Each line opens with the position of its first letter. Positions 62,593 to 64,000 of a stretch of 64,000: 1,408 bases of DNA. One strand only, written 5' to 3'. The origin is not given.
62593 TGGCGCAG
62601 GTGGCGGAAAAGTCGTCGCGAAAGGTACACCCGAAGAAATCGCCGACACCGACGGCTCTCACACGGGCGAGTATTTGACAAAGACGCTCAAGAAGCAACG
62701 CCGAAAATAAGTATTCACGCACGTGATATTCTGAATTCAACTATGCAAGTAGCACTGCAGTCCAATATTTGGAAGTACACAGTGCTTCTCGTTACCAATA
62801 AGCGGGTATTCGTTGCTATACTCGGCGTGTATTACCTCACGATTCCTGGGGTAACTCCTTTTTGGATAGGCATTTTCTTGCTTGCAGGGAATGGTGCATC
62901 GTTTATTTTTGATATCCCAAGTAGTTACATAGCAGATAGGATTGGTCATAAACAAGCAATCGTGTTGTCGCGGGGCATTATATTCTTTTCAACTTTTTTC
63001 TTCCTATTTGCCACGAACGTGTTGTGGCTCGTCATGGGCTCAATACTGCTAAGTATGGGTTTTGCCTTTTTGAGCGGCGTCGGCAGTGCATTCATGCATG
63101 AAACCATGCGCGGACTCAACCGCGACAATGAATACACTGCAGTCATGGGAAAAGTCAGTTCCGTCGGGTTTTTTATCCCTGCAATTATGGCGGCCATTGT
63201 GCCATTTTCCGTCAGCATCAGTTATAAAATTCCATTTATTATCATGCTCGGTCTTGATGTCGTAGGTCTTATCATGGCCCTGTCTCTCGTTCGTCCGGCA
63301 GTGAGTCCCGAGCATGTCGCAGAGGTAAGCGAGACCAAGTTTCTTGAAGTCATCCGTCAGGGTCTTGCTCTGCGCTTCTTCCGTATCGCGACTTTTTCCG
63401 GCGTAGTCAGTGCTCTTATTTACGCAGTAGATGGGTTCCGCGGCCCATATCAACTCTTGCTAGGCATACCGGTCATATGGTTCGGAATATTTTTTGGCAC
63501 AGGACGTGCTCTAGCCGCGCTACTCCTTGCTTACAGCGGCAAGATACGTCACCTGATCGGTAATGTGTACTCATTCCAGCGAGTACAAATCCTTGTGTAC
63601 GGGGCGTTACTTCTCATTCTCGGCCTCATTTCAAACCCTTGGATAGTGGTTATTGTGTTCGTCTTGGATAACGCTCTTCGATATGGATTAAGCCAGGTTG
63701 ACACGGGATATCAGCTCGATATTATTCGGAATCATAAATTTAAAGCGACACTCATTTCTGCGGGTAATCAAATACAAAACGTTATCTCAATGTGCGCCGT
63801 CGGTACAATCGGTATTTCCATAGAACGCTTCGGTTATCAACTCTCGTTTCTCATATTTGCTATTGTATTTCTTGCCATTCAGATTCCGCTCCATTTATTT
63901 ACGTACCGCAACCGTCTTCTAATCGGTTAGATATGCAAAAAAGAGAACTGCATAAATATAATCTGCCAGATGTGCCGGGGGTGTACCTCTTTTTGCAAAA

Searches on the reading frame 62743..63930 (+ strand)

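Call 18: search_protein_families(library=pfam, proteins=[window:62743-63930:+], max_evalue=0.00001)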
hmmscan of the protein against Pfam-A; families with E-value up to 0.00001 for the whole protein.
window:62743-63930:+ (395 aa): 1 family
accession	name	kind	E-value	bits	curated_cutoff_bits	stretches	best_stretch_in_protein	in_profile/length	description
PF07690.21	MFS_1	-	6.2e-11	42.2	33.4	1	16-308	8-303/347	Major Facilitator Superfamily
